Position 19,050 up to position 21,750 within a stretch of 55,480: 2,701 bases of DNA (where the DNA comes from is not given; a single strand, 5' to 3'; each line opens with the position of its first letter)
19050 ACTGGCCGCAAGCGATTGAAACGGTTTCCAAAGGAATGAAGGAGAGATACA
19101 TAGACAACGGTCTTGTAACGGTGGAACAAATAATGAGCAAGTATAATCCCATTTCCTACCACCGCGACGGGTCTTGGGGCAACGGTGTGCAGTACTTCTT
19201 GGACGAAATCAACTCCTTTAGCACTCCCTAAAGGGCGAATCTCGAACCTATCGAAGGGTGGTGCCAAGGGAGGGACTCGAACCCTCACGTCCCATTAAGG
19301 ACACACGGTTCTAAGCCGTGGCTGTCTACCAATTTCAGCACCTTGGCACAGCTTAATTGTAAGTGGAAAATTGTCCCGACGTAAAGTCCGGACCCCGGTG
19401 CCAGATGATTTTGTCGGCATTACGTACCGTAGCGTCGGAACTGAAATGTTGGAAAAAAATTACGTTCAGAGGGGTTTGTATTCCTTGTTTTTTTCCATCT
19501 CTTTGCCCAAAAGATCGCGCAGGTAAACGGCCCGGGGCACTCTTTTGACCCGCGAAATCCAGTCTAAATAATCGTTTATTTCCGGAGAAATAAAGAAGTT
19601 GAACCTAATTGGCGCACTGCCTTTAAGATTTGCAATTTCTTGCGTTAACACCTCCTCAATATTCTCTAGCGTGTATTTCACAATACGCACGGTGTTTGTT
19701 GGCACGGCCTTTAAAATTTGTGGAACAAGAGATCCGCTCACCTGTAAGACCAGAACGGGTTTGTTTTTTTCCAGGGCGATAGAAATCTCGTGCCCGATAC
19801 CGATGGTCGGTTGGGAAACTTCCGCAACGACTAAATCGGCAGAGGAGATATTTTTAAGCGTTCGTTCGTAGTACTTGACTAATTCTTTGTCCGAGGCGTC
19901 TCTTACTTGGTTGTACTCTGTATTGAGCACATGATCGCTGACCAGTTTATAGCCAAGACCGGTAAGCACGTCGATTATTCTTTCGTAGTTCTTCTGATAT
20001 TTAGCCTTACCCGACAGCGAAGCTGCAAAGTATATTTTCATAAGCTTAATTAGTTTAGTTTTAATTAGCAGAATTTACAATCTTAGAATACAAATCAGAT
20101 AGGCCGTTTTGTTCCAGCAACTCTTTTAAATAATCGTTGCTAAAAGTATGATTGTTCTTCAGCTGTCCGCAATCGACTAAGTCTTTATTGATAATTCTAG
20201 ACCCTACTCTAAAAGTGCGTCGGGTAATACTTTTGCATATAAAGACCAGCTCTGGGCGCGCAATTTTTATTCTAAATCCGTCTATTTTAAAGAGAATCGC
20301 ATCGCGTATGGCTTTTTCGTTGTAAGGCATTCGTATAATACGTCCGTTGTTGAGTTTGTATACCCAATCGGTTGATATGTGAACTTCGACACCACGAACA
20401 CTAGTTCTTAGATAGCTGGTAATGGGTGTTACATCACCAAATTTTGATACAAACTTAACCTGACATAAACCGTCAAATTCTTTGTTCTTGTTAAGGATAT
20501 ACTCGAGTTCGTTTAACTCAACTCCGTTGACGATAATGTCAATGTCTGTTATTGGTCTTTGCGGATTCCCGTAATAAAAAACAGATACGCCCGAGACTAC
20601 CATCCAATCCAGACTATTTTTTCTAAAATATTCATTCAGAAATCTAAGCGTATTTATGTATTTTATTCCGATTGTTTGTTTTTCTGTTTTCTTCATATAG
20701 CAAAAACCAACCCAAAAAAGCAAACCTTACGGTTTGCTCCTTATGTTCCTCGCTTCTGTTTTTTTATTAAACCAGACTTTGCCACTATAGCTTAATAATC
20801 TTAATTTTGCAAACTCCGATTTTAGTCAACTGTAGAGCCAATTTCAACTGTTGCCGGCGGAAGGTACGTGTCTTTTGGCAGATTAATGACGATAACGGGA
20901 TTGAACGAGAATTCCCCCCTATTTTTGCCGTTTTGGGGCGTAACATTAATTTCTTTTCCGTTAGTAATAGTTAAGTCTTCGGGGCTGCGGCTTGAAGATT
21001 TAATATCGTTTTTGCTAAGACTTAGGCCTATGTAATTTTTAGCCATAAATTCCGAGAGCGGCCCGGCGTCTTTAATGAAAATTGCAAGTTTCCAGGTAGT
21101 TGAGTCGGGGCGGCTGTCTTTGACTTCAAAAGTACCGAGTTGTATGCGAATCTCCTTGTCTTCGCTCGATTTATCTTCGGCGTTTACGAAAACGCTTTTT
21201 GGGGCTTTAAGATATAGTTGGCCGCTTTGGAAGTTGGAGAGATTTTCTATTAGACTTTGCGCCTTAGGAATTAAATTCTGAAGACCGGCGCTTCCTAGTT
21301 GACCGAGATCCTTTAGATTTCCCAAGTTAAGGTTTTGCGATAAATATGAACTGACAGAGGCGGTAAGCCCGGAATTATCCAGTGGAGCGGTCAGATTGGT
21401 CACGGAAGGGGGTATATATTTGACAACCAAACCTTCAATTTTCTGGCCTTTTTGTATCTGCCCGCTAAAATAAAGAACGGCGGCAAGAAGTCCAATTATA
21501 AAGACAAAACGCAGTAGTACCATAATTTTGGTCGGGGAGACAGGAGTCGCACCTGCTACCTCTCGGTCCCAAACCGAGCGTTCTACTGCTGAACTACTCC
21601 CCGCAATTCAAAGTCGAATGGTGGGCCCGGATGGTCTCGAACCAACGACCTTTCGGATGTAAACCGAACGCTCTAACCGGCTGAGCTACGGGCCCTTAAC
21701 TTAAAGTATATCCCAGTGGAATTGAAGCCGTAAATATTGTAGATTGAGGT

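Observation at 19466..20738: Two-gene cassette between tRNA genes: Pol-beta-fold nucleotidyltransferase plus a DNPH1/NDT-like N-glycosidase fused to an RHH-like tail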

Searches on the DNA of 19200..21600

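Call 87: search_rna_families(source=window, start=19200, end=21600, threshold=evalue, max_evalue=1)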
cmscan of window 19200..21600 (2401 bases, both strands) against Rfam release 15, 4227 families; matches with E-value up to 1: 2.
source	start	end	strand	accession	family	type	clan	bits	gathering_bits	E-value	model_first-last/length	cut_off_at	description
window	19262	19347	-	RF00005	tRNA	Gene; tRNA;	CL00001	52.8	29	6.3e-10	1-71/71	no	tRNA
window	21532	21600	-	RF00005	tRNA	Gene; tRNA;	CL00001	50.2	29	3.2e-09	4-71/71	5'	tRNA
